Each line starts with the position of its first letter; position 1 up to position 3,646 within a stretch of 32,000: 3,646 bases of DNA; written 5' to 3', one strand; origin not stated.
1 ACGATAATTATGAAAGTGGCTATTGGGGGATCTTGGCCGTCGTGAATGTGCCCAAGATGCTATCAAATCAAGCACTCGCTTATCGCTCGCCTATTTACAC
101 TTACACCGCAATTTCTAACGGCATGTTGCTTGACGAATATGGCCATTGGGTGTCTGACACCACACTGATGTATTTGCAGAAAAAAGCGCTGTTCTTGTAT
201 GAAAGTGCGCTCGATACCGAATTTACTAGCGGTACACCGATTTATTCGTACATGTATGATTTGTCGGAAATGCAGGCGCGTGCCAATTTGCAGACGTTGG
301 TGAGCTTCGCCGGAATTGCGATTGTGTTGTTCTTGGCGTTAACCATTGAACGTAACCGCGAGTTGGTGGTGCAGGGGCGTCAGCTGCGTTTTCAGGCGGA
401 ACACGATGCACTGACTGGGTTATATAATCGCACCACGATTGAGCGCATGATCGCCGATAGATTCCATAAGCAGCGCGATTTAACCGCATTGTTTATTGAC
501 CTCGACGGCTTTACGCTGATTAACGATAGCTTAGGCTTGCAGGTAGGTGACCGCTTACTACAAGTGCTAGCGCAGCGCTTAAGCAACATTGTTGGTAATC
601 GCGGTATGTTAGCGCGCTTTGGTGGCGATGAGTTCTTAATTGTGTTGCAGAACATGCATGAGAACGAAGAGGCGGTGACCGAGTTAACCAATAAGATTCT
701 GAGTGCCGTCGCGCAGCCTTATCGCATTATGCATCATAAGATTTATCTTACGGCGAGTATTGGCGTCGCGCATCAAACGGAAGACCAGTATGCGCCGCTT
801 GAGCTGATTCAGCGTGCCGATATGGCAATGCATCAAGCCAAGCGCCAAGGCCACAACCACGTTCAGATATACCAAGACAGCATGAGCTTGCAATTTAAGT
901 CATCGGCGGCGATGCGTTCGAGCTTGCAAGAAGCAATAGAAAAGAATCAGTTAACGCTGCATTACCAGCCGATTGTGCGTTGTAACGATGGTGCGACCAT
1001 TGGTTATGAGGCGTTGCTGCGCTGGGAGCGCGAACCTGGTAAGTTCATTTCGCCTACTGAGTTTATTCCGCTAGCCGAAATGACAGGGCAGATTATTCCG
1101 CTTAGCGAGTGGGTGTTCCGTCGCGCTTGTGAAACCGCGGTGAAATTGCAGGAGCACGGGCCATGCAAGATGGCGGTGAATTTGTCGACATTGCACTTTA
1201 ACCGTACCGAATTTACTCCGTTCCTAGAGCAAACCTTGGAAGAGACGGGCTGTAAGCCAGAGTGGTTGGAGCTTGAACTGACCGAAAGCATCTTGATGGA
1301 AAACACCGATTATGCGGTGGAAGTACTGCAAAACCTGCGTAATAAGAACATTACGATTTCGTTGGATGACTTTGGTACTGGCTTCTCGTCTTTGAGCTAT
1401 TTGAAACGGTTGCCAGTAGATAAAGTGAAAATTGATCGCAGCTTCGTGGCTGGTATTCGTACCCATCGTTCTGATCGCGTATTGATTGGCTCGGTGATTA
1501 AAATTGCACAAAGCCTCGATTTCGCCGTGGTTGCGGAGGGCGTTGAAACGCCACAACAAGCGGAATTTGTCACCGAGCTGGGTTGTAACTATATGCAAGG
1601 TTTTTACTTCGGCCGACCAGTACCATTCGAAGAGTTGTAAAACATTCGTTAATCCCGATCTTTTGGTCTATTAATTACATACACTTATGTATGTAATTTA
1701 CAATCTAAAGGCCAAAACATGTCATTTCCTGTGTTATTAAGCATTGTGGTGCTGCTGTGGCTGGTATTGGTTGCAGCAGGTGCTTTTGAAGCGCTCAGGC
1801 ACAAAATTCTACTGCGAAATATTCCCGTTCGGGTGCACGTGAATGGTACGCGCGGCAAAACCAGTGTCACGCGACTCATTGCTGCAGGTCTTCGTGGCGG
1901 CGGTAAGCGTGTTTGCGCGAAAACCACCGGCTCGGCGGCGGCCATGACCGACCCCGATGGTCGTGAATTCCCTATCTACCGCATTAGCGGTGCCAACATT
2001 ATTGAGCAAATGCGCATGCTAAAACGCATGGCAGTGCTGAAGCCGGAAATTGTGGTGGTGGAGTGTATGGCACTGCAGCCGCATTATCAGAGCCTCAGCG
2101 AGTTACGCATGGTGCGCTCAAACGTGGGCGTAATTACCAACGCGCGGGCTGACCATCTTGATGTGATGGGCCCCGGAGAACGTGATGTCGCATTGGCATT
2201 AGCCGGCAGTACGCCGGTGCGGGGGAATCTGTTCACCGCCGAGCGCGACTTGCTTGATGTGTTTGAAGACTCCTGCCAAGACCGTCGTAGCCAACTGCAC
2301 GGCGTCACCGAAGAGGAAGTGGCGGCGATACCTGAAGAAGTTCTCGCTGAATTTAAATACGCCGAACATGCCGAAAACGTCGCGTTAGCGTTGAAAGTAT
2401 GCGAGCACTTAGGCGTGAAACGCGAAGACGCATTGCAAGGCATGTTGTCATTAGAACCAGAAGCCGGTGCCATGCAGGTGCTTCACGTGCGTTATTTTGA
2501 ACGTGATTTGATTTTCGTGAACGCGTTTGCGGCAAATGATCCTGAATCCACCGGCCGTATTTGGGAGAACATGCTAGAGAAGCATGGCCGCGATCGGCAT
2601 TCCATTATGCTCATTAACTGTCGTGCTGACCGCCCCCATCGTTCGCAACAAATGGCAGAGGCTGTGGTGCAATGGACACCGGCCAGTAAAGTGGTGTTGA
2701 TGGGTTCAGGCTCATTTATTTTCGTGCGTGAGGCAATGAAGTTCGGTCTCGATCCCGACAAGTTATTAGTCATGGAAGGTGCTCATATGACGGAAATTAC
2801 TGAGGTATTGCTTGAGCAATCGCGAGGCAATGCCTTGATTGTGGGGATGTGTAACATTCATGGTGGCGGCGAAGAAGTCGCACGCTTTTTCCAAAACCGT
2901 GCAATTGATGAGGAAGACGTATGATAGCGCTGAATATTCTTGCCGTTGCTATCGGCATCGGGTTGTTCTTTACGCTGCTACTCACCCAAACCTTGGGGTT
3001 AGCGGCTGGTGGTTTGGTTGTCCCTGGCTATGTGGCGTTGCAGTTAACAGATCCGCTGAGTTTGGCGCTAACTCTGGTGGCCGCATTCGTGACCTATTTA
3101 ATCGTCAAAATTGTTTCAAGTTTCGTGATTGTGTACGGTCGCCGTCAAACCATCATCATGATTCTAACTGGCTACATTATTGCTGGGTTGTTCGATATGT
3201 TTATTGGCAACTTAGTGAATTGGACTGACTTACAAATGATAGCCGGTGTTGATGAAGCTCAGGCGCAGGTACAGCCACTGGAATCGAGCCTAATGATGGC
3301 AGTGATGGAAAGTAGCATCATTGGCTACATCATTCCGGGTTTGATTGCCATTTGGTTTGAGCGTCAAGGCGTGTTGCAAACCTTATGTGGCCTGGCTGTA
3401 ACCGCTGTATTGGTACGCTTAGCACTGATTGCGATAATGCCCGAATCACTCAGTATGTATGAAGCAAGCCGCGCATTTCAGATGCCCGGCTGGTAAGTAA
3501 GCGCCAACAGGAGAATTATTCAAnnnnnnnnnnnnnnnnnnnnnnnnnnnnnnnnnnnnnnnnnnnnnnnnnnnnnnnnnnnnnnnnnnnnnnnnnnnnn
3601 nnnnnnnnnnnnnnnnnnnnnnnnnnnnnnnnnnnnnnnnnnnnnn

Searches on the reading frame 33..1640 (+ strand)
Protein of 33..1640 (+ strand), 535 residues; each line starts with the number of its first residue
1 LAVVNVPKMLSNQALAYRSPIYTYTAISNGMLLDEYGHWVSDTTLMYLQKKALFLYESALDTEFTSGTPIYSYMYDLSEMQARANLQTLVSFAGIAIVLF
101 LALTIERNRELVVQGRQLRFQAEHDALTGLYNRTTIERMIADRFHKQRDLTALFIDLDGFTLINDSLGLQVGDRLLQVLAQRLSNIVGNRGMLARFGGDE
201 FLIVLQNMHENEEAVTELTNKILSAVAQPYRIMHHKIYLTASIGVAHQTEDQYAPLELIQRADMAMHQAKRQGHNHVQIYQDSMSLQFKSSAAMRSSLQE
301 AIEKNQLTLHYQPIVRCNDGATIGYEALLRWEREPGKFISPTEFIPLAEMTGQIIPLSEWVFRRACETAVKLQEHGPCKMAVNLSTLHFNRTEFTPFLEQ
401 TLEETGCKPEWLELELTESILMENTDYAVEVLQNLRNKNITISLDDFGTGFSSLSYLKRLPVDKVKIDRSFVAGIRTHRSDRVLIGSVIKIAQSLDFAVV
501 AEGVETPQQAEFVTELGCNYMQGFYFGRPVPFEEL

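Call 8: search_protein_families(library=pfam, proteins=[window:33-1640:+])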
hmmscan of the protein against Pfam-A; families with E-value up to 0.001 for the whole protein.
window:33-1640:+ (535 aa): 3 families
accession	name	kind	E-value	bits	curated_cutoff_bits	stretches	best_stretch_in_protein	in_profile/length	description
PF00563.25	EAL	-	1.9e-74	250.5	31.3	1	296-529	2-236/236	EAL domain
PF00990.26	GGDEF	-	3.6e-42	144.3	23.8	1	122-276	1-161/161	Diguanylate cyclase, GGDEF domain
PF24898.2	GGDEF_GdpP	-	0.00093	19.9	30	0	155-282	1-121/126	Cyclic-di-AMP phosphodiesterase GdpP-like, GGDEF domain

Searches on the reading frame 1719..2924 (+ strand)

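Call 8: search_protein_families(library=pfam, proteins=[window:1719-2924:+])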
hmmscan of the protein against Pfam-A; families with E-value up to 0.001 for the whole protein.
window:1719-2924:+ (401 aa): 1 family
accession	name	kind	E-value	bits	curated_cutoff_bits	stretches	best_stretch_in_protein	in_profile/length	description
PF08245.18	Mur_ligase_M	-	1.3e-09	38.8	24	1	41-151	1-97/200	Mur ligase middle domain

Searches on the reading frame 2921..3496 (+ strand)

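Call 8: search_protein_families(library=pfam, proteins=[window:2921-3496:+])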
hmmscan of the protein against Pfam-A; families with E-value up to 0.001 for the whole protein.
window:2921-3496:+ (191 aa): 1 family
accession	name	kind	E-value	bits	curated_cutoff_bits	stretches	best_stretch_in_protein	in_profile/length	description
PF14102.11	Caps_synth_CapC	-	2e-32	112.6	27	1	13-155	1-119/119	Capsule biosynthesis CapC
